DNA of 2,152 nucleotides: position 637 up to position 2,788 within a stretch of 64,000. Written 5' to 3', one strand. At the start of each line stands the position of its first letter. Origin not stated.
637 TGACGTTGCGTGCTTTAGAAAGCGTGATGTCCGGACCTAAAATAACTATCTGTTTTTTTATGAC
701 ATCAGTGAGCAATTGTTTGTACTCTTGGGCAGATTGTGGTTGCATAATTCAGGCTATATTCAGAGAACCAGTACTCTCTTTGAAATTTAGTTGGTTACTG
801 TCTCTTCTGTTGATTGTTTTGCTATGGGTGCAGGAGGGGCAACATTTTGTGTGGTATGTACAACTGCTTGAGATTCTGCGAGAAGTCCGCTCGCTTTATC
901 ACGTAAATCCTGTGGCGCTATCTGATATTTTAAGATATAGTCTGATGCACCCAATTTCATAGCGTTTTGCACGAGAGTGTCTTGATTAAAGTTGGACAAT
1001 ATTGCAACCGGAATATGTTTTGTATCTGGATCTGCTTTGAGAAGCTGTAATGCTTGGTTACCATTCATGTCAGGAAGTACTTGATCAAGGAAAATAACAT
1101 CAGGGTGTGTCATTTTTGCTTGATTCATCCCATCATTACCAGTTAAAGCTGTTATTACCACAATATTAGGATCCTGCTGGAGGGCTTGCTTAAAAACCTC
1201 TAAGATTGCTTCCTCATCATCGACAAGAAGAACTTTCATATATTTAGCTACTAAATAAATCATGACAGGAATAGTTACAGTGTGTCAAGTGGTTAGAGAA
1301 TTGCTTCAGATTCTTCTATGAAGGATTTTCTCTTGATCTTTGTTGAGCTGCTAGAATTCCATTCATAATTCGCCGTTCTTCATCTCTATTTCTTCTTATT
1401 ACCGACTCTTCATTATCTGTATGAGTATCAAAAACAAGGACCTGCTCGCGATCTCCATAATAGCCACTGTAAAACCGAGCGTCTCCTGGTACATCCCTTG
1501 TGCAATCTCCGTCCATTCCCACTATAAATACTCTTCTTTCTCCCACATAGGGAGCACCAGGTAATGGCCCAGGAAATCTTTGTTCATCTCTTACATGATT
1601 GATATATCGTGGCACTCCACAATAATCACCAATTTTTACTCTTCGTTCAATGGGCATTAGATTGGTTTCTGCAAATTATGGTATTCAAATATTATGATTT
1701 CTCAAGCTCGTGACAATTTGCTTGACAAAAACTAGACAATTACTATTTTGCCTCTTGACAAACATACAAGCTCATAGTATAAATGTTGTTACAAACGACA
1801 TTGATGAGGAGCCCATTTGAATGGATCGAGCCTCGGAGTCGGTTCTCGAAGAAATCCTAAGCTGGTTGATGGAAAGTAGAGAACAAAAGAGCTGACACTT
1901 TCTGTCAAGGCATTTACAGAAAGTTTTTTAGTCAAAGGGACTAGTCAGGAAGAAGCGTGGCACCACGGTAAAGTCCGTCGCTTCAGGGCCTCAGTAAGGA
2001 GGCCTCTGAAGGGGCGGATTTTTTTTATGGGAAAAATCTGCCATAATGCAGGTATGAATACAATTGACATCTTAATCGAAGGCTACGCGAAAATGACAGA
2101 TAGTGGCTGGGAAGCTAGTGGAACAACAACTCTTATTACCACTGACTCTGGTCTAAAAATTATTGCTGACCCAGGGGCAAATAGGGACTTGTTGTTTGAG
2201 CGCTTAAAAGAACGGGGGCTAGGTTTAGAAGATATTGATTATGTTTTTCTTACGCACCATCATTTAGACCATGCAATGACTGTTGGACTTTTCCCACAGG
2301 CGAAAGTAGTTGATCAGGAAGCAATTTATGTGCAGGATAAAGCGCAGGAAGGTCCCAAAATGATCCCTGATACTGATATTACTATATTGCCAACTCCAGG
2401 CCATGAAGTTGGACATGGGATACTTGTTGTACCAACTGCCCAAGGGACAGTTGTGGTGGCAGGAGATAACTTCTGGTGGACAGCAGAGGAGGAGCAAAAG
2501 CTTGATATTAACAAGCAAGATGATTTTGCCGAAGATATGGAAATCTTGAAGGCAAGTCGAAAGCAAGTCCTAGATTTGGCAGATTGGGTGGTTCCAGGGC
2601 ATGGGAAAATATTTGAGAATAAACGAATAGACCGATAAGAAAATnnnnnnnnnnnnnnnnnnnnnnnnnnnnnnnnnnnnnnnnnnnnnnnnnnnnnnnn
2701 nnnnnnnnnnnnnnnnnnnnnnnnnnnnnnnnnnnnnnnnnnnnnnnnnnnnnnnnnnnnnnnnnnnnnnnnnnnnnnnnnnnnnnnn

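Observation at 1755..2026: T-box riboswitch upstream of an MBL-hydrolase/argS operon, with discriminator-reading bulge matching the window's tRNA-Arg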

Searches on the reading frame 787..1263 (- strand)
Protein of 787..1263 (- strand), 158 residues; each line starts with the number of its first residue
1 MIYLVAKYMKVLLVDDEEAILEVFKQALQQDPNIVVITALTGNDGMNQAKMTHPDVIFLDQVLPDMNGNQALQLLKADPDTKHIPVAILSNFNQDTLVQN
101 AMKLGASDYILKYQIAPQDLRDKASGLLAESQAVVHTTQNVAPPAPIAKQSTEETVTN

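Call 8: search_protein_families(library=pfam, proteins=[window:787-1263:-])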
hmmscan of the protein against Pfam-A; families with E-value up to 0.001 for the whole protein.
window:787-1263:- (158 aa): 1 family
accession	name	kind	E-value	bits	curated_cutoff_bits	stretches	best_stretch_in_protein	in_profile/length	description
PF00072.30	Response_reg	-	1.2e-22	80.6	30.2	1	11-123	1-109/111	Response regulator receiver domain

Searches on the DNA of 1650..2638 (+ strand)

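Call 4: search_rna_families(source=window, start=1650, end=2100, threshold=evalue, max_evalue=10, show_alignments=5)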
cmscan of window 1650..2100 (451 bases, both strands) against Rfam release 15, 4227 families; matches with E-value up to 10: 3.
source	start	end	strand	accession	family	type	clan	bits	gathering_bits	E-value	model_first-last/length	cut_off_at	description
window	1792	1985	+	RF00230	T-box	Cis-reg; leader;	-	36.1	93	1.6e-06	1-219/219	no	T-box leader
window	1966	2039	+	RF02433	SpF36_sRNA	Gene; sRNA;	-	19.4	48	4.5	1-51/51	no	Streptococcus sRNA SpF36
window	1974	2018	-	RF03593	mir-2331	Gene; miRNA;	-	15.1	100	9.3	9-63/71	no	mir-2331 microRNA precursor family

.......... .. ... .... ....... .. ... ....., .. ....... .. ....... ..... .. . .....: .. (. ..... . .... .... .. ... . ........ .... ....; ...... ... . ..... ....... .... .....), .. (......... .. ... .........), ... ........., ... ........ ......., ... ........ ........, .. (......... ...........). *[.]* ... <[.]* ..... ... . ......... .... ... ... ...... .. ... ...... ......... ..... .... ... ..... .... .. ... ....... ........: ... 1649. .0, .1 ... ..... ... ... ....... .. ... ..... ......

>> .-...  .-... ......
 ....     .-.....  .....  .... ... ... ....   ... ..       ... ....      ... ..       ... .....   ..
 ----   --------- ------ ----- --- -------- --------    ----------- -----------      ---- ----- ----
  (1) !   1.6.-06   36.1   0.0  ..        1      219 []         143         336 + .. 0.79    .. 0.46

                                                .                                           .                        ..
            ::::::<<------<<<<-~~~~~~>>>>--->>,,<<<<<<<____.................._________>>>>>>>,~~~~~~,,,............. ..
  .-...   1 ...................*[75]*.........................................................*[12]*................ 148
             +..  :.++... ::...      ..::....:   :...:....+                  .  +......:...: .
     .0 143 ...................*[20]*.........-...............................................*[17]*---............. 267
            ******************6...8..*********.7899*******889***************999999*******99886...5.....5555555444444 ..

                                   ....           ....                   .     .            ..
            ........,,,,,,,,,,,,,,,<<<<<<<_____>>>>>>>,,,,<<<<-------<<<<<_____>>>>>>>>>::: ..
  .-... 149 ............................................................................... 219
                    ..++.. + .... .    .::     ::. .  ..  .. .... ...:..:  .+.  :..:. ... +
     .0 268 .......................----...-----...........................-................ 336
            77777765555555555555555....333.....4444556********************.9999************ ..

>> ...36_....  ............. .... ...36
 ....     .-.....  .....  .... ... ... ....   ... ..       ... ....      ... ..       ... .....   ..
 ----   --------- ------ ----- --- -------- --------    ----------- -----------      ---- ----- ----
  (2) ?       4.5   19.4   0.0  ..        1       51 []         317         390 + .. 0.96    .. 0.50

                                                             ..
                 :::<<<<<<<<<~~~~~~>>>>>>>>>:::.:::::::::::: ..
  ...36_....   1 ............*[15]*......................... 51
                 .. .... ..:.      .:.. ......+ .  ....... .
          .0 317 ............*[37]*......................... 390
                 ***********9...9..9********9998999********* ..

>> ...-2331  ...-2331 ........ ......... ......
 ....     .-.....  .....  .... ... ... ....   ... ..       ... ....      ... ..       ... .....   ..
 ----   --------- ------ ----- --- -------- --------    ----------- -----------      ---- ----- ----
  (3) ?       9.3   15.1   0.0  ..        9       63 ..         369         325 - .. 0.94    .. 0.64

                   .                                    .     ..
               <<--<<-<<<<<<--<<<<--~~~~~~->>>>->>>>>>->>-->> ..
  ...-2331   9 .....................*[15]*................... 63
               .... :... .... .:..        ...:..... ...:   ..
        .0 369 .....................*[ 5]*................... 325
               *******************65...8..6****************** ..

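Call 44: search_rna_families(sources=[L018, L009], threshold=evalue, max_evalue=1, show_alignments=2)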
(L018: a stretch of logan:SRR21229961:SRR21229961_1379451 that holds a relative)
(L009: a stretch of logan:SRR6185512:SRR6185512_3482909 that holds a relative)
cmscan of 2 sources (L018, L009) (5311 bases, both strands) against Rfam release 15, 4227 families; matches with E-value up to 1: 2.
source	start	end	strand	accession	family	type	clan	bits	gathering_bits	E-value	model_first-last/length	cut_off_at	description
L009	240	369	+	RF02206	WT1-AS_4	Gene; lncRNA;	-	22.9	60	0.27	1-134/134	no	WT1 antisense RNA conserved region 4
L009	1857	2060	+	RF00230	T-box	Cis-reg; leader;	-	19.7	93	0.31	1-219/219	no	T-box leader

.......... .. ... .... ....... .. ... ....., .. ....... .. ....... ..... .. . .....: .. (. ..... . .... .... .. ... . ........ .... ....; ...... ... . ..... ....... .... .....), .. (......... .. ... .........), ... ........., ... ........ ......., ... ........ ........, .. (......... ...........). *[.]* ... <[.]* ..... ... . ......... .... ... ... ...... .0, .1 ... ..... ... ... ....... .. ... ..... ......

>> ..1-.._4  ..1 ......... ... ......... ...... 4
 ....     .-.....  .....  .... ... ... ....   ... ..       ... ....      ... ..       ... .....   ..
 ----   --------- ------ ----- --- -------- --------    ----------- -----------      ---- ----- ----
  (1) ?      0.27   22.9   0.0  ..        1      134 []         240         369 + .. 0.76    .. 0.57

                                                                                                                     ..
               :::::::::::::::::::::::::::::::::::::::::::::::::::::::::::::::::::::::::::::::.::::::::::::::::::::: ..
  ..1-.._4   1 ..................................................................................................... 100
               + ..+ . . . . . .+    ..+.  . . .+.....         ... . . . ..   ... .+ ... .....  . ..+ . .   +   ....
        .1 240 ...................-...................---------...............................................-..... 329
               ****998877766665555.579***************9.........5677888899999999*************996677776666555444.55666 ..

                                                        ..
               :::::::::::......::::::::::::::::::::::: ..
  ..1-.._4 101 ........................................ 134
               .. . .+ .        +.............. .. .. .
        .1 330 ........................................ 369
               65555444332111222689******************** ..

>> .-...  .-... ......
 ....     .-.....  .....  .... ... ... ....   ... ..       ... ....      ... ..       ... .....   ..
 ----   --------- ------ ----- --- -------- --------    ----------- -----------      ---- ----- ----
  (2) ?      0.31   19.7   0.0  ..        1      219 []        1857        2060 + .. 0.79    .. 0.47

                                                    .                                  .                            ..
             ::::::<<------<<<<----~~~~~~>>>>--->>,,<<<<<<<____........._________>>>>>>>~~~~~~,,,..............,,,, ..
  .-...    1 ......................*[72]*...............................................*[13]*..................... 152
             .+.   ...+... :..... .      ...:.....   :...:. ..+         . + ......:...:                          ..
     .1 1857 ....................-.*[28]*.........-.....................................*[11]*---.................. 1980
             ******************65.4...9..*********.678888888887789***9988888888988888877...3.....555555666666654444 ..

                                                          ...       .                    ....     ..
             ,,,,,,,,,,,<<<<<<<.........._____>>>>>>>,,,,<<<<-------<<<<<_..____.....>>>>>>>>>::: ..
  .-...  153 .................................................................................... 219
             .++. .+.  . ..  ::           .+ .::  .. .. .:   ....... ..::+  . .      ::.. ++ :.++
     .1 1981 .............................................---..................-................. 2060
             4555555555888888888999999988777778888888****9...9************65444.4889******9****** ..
